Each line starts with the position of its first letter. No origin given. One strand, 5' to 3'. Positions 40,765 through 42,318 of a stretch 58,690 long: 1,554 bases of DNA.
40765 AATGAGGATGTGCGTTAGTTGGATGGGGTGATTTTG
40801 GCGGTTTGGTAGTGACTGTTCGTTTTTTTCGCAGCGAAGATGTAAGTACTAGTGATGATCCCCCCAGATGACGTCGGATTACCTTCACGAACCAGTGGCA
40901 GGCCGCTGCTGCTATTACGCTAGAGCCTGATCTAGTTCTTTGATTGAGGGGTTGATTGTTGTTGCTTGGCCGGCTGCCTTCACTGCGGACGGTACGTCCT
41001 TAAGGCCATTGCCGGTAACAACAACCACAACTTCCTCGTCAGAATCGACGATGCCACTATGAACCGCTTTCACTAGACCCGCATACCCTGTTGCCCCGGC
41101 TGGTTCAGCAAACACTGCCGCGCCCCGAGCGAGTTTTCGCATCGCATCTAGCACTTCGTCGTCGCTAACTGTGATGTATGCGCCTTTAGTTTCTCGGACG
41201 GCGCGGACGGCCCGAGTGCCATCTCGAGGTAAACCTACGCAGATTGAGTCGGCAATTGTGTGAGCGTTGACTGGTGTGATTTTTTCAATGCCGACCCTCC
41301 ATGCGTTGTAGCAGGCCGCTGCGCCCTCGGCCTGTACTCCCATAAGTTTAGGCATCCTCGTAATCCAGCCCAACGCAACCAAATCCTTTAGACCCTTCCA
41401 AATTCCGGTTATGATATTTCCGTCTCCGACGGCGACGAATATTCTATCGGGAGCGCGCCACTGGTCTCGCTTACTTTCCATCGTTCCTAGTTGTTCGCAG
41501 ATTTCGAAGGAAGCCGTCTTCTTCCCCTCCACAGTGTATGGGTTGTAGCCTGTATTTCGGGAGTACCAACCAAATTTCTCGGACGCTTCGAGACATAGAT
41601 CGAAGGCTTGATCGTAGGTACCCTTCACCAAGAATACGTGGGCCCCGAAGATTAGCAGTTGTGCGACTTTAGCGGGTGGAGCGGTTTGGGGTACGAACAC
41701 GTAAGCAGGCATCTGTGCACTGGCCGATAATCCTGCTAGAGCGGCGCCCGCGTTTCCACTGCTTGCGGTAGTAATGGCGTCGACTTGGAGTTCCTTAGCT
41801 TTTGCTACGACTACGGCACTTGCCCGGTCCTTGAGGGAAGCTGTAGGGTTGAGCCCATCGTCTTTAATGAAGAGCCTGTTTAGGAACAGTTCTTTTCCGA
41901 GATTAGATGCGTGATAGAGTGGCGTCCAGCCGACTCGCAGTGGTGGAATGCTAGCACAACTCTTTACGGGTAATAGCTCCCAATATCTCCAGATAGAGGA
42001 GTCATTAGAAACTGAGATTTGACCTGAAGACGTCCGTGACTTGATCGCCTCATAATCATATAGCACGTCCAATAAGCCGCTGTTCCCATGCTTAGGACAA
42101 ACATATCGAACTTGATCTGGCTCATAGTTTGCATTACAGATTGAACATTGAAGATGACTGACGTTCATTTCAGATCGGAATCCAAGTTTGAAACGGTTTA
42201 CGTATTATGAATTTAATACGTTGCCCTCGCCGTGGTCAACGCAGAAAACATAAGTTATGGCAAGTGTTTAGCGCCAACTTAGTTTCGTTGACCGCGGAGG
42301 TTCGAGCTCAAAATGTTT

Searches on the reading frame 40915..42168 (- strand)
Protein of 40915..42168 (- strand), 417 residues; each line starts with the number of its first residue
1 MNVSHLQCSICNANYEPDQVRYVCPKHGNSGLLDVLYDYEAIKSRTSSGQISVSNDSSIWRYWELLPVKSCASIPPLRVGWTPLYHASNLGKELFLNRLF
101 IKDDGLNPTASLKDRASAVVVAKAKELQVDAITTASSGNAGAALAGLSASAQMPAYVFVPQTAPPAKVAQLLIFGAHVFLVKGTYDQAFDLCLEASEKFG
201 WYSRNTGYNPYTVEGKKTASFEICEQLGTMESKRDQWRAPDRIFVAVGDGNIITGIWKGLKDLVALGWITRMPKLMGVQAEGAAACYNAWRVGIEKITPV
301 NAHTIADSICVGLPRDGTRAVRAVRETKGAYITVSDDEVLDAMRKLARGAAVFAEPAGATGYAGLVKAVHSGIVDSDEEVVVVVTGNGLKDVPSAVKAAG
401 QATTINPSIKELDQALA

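Call 4: search_protein_families(library=ncbifam, proteins=[window:40915-42168:-])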
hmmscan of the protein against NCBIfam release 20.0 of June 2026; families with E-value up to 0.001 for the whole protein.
window:40915-42168:- (417 aa): 40 families (the best 25 are shown)
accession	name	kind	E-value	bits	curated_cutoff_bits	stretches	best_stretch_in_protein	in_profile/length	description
NF006050.0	PRK08197.1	equivalog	6.8e-95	318.2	303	1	2-392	5-385/406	threonine synthase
TIGR00260.1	thrC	equivalog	7.9e-64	216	167.1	1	59-391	1-338/340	threonine synthase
NF004170.0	PRK05638.1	equivalog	5.1e-62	209.8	421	1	6-391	2-358/442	threonine synthase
NF006205.0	PRK08329.1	equivalog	5.3e-54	183.5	358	1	6-390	2-345/347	threonine synthase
NF005035.0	PRK06450.1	equivalog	2e-48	165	301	1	99-390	67-336/338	threonine synthase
NF004996.0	PRK06381.1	equivalog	1.2e-47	162.5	266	1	80-387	14-317/319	threonine synthase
NF006094.0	PRK08246.1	subfamily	1.3e-32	113.5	331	1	79-387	21-302/310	serine/threonine dehydratase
NF006390.0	PRK08639.1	equivalog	2.1e-28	99.5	421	1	81-387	25-313/418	threonine ammonia-lyase IlvA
TIGR03844.1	cysteate_syn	equivalog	8.1e-28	97.3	324.9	1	6-394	3-385/398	cysteate synthase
TIGR01127.1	ilvA_1Cterm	equivalog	8.6e-28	97.4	378.75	1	82-387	1-284/380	threonine ammonia-lyase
TIGR01124.1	ilvA_2Cterm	equivalog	4.5e-25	88.2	411.3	1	82-387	18-304/499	threonine ammonia-lyase, biosynthetic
NF006674.0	PRK09224.1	subfamily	1.5e-24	86.6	577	1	82-387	26-312/508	threonine ammonia-lyase IlvA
NF005292.0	PRK06815.1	equivalog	4.5e-24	85.1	371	1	79-387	19-306/320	threonine/serine dehydratase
NF009130.0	PRK12483.1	subfamily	1.5e-22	79.9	801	1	82-383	38-320/521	threonine ammonia-lyase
NF005680.0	PRK07476.1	equivalog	3.7e-22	78.7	413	1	78-389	20-311/326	hydroxyectoine utilization dehydratase EutB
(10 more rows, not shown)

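Call 67: search_solved_structures(query=window:40915-42168:-, max_evalue=1e-15)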
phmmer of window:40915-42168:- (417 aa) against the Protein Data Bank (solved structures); distinct sequences matched with E-value up to 1e-15: 9.
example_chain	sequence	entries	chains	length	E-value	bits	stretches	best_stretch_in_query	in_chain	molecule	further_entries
2zsj_A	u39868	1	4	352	3.9e-64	220.4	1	59-414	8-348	Threonine synthase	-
6cgq_A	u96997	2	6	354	2.5e-59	204.5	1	59-398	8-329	Threonine synthase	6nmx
2d1f_A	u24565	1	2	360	1.7e-51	178.7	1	61-399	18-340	Threonine synthase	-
1uim_A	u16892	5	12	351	1.9e-48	168.7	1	59-399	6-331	Threonine Synthase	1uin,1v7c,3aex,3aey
1e5x_A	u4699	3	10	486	1.6e-33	119.6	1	18-396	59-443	THREONINE SYNTHASE | THREONINE SYNTHASE 1, CHLOROPLASTIC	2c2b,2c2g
1tdj_A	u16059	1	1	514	7.4e-16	61.4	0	82-369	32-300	BIOSYNTHETIC THREONINE DEAMINASE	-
9d2q_A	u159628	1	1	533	8.1e-16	61.3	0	82-369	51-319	L-threonine dehydratase biosynthetic IlvA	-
43cq_A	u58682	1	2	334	9.1e-16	61.1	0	82-371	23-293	L-threonine dehydratase biosynthetic IlvA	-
8zkv_A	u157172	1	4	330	9.1e-16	61.1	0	82-371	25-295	L-threonine dehydratase biosynthetic IlvA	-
